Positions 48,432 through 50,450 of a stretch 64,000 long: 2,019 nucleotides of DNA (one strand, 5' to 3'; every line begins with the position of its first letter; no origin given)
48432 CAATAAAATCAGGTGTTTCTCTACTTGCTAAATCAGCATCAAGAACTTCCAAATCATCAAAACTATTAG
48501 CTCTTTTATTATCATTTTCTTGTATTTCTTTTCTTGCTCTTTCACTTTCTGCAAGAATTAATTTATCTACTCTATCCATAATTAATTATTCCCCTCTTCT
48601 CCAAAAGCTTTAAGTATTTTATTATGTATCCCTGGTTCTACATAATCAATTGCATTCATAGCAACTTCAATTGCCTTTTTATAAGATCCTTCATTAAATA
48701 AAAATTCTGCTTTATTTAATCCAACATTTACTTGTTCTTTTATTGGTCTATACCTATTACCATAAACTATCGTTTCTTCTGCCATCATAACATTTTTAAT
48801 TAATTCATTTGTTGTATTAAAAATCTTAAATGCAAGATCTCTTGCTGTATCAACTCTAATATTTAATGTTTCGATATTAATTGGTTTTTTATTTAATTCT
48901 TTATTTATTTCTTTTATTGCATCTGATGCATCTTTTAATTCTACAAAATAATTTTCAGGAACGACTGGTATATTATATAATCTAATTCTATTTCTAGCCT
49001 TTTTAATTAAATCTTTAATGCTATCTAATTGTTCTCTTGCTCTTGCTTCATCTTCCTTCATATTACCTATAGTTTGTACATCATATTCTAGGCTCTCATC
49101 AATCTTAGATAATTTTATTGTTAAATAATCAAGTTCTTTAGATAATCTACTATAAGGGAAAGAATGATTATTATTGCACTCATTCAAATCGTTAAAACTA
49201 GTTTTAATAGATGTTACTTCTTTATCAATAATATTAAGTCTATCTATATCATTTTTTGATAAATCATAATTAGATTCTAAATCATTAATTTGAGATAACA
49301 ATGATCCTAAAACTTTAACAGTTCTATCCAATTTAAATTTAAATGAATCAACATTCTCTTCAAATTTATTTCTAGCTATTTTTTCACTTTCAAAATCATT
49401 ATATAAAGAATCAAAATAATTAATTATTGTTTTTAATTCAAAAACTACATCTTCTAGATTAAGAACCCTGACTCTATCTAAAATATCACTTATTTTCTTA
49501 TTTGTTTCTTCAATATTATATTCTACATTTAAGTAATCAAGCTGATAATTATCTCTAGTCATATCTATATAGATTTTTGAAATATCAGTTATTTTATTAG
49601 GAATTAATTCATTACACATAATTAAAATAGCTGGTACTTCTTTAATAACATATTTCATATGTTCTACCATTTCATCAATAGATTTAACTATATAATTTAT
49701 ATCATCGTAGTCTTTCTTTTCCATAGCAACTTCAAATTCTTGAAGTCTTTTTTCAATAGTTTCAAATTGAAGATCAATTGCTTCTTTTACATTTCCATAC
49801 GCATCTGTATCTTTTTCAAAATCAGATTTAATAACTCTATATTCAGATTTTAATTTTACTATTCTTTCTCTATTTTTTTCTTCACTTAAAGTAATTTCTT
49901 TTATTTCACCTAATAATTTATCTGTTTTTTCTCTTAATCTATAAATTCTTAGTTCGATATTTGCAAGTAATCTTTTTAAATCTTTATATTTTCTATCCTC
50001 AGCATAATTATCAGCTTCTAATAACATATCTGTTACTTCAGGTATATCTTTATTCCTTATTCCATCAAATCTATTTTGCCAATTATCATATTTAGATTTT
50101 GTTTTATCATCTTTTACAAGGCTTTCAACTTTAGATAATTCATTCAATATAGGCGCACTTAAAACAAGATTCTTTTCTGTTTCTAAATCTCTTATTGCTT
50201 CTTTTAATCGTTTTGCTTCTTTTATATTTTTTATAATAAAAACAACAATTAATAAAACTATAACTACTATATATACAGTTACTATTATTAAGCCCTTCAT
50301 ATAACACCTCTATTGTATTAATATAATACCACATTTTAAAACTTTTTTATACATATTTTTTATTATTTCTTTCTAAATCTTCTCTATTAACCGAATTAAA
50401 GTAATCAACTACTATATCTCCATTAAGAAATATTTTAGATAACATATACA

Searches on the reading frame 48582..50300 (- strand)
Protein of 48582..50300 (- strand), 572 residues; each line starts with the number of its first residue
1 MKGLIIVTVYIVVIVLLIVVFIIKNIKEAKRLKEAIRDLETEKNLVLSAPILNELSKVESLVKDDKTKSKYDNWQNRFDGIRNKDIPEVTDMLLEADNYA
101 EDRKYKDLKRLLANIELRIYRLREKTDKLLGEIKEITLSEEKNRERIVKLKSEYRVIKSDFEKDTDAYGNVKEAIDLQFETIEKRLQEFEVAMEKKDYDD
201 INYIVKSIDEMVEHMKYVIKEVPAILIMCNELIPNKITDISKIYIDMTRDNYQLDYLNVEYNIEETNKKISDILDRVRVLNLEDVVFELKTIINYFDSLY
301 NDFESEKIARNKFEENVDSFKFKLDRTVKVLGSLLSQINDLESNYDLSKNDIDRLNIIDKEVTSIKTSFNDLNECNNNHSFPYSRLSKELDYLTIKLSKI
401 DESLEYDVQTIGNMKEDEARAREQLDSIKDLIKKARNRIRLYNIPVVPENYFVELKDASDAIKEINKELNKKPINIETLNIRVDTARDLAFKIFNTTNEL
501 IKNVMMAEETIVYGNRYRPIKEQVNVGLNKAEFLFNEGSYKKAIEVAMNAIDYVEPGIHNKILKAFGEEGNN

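Call 43: search_protein_families(library=pfam, proteins=[window:48582-50300:-], max_evalue=0.001)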
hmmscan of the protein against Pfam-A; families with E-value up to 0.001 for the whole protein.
window:48582-50300:- (572 aa): 1 family
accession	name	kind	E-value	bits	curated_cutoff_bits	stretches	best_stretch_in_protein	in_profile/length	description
PF06160.17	EzrA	-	7.9e-111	371.5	39.6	1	11-563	2-554/557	Septation ring formation regulator, EzrA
